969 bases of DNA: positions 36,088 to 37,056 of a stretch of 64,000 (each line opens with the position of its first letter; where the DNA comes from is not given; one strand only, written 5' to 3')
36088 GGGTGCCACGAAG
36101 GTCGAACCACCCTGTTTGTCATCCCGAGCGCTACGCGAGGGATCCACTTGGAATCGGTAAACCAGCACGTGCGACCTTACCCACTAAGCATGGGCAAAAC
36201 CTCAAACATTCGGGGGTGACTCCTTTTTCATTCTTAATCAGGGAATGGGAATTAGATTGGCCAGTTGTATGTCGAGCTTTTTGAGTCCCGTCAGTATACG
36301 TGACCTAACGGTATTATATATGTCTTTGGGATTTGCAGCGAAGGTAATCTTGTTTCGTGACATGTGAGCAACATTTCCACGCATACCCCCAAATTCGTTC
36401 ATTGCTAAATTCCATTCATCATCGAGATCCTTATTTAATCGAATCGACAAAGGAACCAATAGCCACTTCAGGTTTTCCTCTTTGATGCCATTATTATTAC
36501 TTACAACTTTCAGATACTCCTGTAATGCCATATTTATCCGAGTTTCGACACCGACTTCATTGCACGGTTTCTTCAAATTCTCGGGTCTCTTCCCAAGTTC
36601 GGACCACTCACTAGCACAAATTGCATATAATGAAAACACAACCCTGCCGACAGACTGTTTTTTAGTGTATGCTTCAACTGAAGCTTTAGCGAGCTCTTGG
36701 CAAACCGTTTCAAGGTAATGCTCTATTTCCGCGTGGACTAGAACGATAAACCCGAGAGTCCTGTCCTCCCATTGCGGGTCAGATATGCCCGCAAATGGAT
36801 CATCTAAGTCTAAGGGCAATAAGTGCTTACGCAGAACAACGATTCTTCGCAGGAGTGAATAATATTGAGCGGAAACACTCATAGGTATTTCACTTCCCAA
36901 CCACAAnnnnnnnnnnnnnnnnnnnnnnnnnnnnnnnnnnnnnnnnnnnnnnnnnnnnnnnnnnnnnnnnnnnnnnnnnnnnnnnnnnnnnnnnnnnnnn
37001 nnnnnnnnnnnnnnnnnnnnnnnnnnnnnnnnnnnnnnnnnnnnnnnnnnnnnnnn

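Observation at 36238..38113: DUF262 (ParB-like) + stand-alone HEPN two-gene module in an AT-rich islet: candidate uncharacterised defence system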

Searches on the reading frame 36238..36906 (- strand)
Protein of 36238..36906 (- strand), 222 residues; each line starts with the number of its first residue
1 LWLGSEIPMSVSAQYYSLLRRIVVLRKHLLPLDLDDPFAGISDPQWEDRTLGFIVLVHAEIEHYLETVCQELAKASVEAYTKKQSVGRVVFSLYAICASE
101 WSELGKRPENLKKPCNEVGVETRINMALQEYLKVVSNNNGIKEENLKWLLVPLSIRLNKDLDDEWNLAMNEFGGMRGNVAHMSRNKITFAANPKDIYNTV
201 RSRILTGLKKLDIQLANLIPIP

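Call 3: search_protein_families(library=pfam, proteins=[window:36238-36906:-], max_evalue=1)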
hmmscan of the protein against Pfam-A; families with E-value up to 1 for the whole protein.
window:36238-36906:- (222 aa): 2 families
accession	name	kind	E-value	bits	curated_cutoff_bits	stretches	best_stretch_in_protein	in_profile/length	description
PF18735.6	HEPN_RiboL-PSP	-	0.0011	19.3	28.4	1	52-213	32-187/191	RiboL-PSP-HEPN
PF18037.7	Ubiquitin_5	-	0.13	13.1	23.2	1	117-163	33-79/98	Ubiquitin-like domain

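Call 4: search_protein_families(library=padloc, proteins=[window:36238-36906:-], max_evalue=1)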
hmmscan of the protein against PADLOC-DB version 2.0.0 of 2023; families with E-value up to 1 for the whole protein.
window:36238-36906:- (222 aa): 0 families

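Call 5: search_protein_families(library=ncbifam, proteins=[window:36238-36906:-], max_evalue=1)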
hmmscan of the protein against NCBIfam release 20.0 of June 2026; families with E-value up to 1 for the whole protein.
window:36238-36906:- (222 aa): 0 families

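Call 18: find_homologous_proteins(query=window:36238-36906:-, max_evalue=0.001)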
Query window:36238-36906:- (222 aa): 5 proteins with E <= 0.001 among 274 candidates.
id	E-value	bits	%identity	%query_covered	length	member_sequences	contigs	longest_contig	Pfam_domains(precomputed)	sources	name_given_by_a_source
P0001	5.1e-130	449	96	96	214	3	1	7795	-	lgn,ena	-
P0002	2.1e-55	206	48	95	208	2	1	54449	-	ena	-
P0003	9.8e-54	200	47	95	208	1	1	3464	-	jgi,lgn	-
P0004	1.2e-41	161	44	96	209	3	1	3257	-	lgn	-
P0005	1.4e-38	151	46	88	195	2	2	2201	-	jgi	jgi:hypothetical protein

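Call 20: find_encoding_contigs(protein=P0002, flank=8000, max_places=3)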
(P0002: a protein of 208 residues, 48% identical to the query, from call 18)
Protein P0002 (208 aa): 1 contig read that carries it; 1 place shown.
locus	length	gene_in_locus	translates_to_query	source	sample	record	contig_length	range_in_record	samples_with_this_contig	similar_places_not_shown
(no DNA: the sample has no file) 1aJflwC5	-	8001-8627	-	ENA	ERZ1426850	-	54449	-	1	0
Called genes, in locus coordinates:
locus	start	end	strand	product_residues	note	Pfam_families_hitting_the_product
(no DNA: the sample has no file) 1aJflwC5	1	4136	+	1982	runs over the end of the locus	PF00270:DEAD, PF00271:Helicase_C (weak)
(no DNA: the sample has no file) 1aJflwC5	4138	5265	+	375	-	PF12705:PDDEXK_1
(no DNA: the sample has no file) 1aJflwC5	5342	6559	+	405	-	PF00145:DNA_methylase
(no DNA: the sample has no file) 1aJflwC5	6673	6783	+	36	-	-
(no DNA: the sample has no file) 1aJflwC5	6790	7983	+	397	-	PF03235:GmrSD_N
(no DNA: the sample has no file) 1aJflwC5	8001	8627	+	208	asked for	-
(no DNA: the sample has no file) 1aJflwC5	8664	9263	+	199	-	-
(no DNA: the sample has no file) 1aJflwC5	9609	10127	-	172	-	-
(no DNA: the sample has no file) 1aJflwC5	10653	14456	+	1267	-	PF00078:RVT_1 (weak)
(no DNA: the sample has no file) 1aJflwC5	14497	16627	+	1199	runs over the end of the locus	PF05970:PIF1 (weak), PF13086:AAA_11 (faint), PF00580:UvrD-helicase (faint), PF01443:Viral_helicase1 (faint), PF13245:AAA_19, PF13401:AAA_22 (weak), PF13604:AAA_30, PF13538:UvrD_C_2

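Call 21: find_encoding_contigs(protein=P0003, flank=5000, max_places=3)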
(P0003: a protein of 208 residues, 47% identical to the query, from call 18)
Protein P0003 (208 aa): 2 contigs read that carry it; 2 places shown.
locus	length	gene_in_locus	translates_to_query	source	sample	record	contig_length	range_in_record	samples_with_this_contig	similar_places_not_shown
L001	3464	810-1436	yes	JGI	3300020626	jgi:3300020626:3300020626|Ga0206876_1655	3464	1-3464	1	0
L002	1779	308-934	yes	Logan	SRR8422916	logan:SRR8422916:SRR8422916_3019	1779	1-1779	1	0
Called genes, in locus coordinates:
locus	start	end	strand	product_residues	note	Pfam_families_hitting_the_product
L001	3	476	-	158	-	?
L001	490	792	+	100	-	-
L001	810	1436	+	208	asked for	-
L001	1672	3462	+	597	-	?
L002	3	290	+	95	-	?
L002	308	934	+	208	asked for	-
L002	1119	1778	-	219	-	?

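Call 22: find_encoding_contigs(protein=P0004, flank=5000, max_places=3)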
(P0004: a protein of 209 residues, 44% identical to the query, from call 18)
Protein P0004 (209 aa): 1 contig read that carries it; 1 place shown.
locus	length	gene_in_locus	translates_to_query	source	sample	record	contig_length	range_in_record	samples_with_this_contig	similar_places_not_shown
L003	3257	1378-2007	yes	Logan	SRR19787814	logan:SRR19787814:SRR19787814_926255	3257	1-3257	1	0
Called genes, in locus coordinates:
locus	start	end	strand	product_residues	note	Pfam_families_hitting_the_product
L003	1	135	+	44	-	?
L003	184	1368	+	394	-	PF03235:GmrSD_N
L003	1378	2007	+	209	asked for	-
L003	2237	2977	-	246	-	-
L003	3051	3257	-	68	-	?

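Call 23: find_encoding_contigs(protein=P0005, flank=5000, max_places=3)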
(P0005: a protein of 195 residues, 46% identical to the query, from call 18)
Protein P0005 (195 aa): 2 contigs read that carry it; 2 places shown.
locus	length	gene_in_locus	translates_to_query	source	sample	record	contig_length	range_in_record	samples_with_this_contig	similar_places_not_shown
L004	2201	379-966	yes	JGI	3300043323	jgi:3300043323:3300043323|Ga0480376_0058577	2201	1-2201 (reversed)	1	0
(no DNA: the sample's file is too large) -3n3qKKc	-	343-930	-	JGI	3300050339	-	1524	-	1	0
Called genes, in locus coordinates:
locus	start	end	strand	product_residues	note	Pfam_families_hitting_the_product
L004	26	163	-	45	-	-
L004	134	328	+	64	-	-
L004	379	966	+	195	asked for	-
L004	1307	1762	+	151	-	PF01797:Y1_Tnp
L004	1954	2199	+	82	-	?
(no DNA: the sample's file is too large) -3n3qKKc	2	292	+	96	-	?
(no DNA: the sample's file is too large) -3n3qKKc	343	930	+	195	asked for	-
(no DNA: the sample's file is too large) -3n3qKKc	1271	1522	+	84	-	?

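Call 34: search_protein_families(library=pfam, alignment_id=A2, max_evalue=0.01)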
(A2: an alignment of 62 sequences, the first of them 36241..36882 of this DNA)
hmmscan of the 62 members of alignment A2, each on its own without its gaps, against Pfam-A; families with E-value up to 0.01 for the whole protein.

A. member 1, window:36241-36882:- (214 aa): 1 family
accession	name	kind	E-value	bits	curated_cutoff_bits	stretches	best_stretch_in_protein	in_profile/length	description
PF18735.6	HEPN_RiboL-PSP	-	0.001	19.5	28.4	1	44-205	32-187/191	RiboL-PSP-HEPN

B. families by the number of members that match (of 62 scanned): 5 families
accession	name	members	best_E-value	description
PF18735.6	HEPN_RiboL-PSP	61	5.5e-16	RiboL-PSP-HEPN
PF00382.24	TFIIB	3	0.0023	Transcription factor TFIIB repeat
PF17755.6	UvrA_DNA-bind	1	0.00091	UvrA DNA-binding domain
PF07516.18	SecA_SW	1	0.0017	SecA Wing and Scaffold domain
PF07310.19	PAS_5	1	0.0073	PAS domain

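Call 35: search_protein_families(library=padloc, alignment_id=A2, max_evalue=0.01)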
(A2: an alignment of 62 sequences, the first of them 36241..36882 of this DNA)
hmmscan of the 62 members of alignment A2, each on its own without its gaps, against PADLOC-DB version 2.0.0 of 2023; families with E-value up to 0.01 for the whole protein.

A. member 1, window:36241-36882:- (214 aa): 0 families

B. families by the number of members that match (of 62 scanned): 4 families
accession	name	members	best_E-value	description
PDLC04028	PD-T4-2_B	4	5.8e-05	-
PDLC01422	Cas10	1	0.0063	CAS-III; effector_LS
PDLC00150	HamA1|HamA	1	0.0074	DUF1837 domain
PDLC01032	Csx1/Csm6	1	0.0083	CARF+HEPN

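Call 43: find_homologous_proteins(query=A2, max_evalue=0.001)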
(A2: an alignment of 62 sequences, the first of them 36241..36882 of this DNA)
Query A2 (62 sequences) (214 aa, profile of the alignment): 55 proteins with E <= 0.001 among 4472 candidates.
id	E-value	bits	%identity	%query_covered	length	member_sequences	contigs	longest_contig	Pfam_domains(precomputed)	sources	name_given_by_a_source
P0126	6.0e-64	233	33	97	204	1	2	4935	PF18735.7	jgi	jgi:hypothetical protein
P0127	3.5e-61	224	34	97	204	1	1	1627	-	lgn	-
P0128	5.8e-59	217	29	97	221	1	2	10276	PF18735.7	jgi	jgi:hypothetical protein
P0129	6.5e-59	217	29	97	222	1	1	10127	PF18735.7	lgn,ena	-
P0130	1.5e-58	216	31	97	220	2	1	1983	PF18735.7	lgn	-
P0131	2.6e-58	215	30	97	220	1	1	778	PF18735.7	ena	-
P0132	2.9e-58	215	30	83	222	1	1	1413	PF18735.7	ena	-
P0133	3.2e-58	215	31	83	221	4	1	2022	PF18735.7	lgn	-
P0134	6.7e-58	213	42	97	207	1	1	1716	PF18735.7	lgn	-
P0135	1.0e-57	213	30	97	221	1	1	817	PF18735.7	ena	-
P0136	1.8e-57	212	31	97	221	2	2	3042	PF18735.7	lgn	-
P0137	2.2e-57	212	29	97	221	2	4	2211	PF18735.7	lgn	-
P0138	4.0e-57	211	30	95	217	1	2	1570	PF18735.7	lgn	-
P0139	5.6e-57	210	32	83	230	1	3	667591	PF18735.7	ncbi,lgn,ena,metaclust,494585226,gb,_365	metaclust:\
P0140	5.6e-57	210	30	97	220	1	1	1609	PF18735.7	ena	-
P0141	5.7e-57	210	30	97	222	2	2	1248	PF18735.7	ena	-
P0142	6.7e-57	210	30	95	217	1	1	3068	PF18735.7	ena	-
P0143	8.8e-57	210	31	98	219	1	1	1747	PF18735.7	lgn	-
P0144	2.2e-56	209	34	82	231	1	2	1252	PF18735.7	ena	-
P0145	3.3e-56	208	31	98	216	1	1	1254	PF18735.7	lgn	-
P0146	3.7e-56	208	31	97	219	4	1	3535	PF18735.7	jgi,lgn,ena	-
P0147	5.4e-56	207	31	82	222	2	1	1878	PF18735.7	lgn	-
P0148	7.1e-56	207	31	99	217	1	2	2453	PF18735.7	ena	-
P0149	8.7e-56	207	31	97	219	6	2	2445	PF18735.7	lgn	-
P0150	9.4e-56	206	27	82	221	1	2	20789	PF18735.7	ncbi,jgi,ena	jgi:hypothetical protein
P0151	1.4e-55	206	32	98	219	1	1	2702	PF18735.7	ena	-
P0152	6.8e-55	204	34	82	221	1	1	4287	PF18735.7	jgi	jgi:hypothetical protein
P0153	5.0e-54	201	29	98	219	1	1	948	PF18735.7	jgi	jgi:hypothetical protein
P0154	3.9e-53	198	29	98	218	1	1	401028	PF18735.7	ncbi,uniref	ncbi:hypothetical protein GCM10023093_17800 [Nemorincola caseinilytica]|uniref:RiboL-PSP-HEPN domain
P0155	5.9e-53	197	34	82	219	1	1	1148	PF18735.7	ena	-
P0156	1.2e-52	196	33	98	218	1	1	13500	PF18735.7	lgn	-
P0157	1.5e-52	196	32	97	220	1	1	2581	PF18735.7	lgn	-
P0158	2.3e-52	195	30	98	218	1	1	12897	PF18735.7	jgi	-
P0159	2.9e-52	195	32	98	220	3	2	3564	PF18735.7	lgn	-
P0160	5.8e-52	194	26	98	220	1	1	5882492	PF18735.7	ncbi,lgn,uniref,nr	ncbi:HEPN domain-containing protein [Mucilaginibacter sp. X4EP1]|uniref:HEPN domain-containing prote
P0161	8.5e-52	194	29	98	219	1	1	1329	PF18735.7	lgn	-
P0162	9.6e-52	193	31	97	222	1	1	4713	PF18735.7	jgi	jgi:hypothetical protein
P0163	1.4e-51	193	31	98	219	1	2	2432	PF18735.7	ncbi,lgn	-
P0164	7.9e-49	184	31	82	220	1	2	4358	PF18735.7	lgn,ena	-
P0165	9.0e-48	180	32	94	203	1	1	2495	PF18735.7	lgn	-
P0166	2.2e-47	179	31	82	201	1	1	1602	PF18735.7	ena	-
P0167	4.5e-47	178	27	96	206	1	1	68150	PF18735.7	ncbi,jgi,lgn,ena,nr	ncbi:MAG: hypothetical protein JOZ72_03040 [Alphaproteobacteria bacterium]|nr:hypothetical protein [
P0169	1.4e-46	177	31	84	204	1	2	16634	PF18735.7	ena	-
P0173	5.7e-39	152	28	72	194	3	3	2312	PF18735.7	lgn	-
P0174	3.6e-37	146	28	77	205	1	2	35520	PF18735.7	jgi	jgi:hypothetical protein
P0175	8.7e-37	145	31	87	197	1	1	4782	PF18735.7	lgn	-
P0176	3.2e-36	143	27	97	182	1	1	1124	PF18735.7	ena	-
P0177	4.2e-30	123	35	68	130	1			PF18735.7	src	-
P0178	6.6e-27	112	27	82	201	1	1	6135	PF18735.7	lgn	-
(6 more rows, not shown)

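Call 53: search_solved_structures(query=A3, max_evalue=10, show_alignments=1)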
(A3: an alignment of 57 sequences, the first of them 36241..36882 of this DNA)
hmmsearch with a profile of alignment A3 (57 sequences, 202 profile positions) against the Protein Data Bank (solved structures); distinct sequences matched with E-value up to 10: 0.

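Call 57: predict_structure(alignment_id=A3)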
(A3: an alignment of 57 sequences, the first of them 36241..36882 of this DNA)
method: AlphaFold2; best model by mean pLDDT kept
length: 214 residues; sequences in the alignment: 57
mean_pLDDT: 87.5   pTM: 0.86
mean pLDDT of the five models: 87.5, 86.1, 85.8, 84.7, 84.5
residues with pLDDT >= 90: 136; 70-90: 47; 50-70: 31; < 50: 0
segments of 3 or more residues with pLDDT < 50: none
pLDDT, mean of each block of 10 residues (from residue 1): 92 98 87 77 96 98 95 87 83 68 59 87 94 95 94 95 95 69 87 97 95 67
secondary structure, 60 per line:
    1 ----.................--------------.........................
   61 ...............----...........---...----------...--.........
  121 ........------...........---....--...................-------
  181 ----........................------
elements in order: H5-21 H36-75 H80-90 H112-128 H135-145 H149-152 H155-173 H185-208

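Call 61: fold_search(model_id=the predicted structure, library=pdb)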
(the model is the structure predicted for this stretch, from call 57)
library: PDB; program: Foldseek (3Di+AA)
matches with E <= 10: 271; with E <= 0.001: 0
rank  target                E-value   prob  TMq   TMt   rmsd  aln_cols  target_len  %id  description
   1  6elz_b                3.0e-01  0.16  0.19  0.11  17.6       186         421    9  State E (TAP-Flag-Ytm1 E80A) - Visualizing the assembly pathway of nucleolar pre-60S ribosomes (released 2017-12-27)
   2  6jio_A                6.0e-01  0.04  0.14  0.13  22.6       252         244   10  Human LXR-beta in complex with a ligand (released 2019-10-16)
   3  6jio_B                7.3e-01  0.04  0.15  0.13  22.2       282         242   10  Human LXR-beta in complex with a ligand (released 2019-10-16)
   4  7e1n_B                8.9e-01  0.08  0.18  0.18  20.3       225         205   13  Crystal structure of PhlH in complex with 2,4-diacetylphloroglucinol (released 2022-02-02)
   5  3zqe_B                8.9e-01  0.06  0.14  0.13  19.2       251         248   13  PrgI-SipD from Salmonella typhimurium in complex with deoxycholate (released 2011-08-17)
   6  2acl_H                9.3e-01  0.08  0.18  0.16  22.2       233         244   11  Liver X-Receptor alpha Ligand Binding Domain with SB313987 (released 2005-09-20)
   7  7bju_D                9.3e-01  0.06  0.16  0.15  20.8       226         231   12  Crystal structure of the ligand-binding domains of the heterodimer EcR/USP bound to the synthetic agonist BYI08346 (released 2021-04-07)
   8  7ae6_B                9.8e-01  0.16  0.20  0.28  16.8       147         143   18  Crystal structure of di-AMPylated HEPN(R102A) toxin (released 2020-12-30)
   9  3jct_b                9.8e-01  0.08  0.19  0.09  15.2       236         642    9  Cryo-em structure of eukaryotic pre-60S ribosomal subunits (released 2016-06-01)
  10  3fal_B                9.8e-01  0.06  0.17  0.16  22.5       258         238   12  humanRXR alpha & mouse LXR alpha complexed with Retenoic acid and GSK2186 (released 2009-04-14)
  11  4ozt_E                9.8e-01  0.06  0.17  0.15  22.0       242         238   16  crystal structure of the ligand binding domains of the Bovicola ovis ecdysone receptor EcR/USP heterodimer (PonA cryst (released 2014-07-30)
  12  6s3s_F                9.8e-01  0.05  0.15  0.14  24.7       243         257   11  Structure of the FliPQR complex from the flagellar type 3 secretion system of Vibrio mimicus. (released 2020-03-25)
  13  7xge_A                1.0e+00  0.10  0.19  0.23  19.4       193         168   14  Crystal structure of MCL-1 in complex with computationally designed inhibitor protein (released 2022-07-20)
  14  7kht_A                1.1e+00  0.07  0.17  0.16  21.3       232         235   11  The acyl chains of phosphoinositide PIP3 alter the structure and function of nuclear receptor Steroidogenic Factor-1 ( (released 2021-05-19)
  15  8h6q_B                1.1e+00  0.07  0.18  0.13  19.2       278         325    7  Class I sesquiterpene synthase BCBOT2 (apo) (released 2023-08-23)
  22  7ae8_A                1.4e+00  0.41  0.32  0.41   9.2       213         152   11  Crystal structure of HEPN(R102A) toxin (released 2020-12-30)
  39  7ae6_A                2.2e+00  0.11  0.20  0.27  17.1       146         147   18  Crystal structure of di-AMPylated HEPN(R102A) toxin (released 2020-12-30)
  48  7ae2_A                2.5e+00  0.28  0.32  0.44  10.5       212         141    8  Crystal structure of HEPN(H107A-Y109F) toxin in complex with MNT antitoxin (released 2020-12-30)
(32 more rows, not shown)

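Call 70: search_protein_representatives(alignment_id=A3)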
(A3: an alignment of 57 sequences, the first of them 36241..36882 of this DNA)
Query: 57 sequences, 202 profile positions. Proteins with E-value up to 0.001 (for the whole library): 1813; up to 1e-10: 1508; up to 1e-30: 551. The best 150 are listed.
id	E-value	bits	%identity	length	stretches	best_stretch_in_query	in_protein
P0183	1.2e-61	224.0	-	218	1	1-196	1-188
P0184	2.0e-61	223.2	-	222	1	1-199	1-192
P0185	6.0e-58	211.9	-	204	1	3-198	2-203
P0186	7.2e-58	211.6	-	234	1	1-199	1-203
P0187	8.2e-58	211.4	-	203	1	1-197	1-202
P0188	9.4e-58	211.2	-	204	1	3-198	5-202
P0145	1.3e-57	210.8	-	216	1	3-197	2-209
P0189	4.1e-57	209.1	-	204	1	1-196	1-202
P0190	5.4e-57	208.8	-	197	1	1-195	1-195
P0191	6.8e-57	208.4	-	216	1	1-199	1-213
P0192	1.2e-56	207.6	-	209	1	1-198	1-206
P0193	1.5e-56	207.3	-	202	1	1-197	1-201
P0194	1.6e-56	207.2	-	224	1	1-198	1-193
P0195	5.2e-56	205.5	-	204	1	3-197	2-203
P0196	5.8e-56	205.4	-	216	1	5-198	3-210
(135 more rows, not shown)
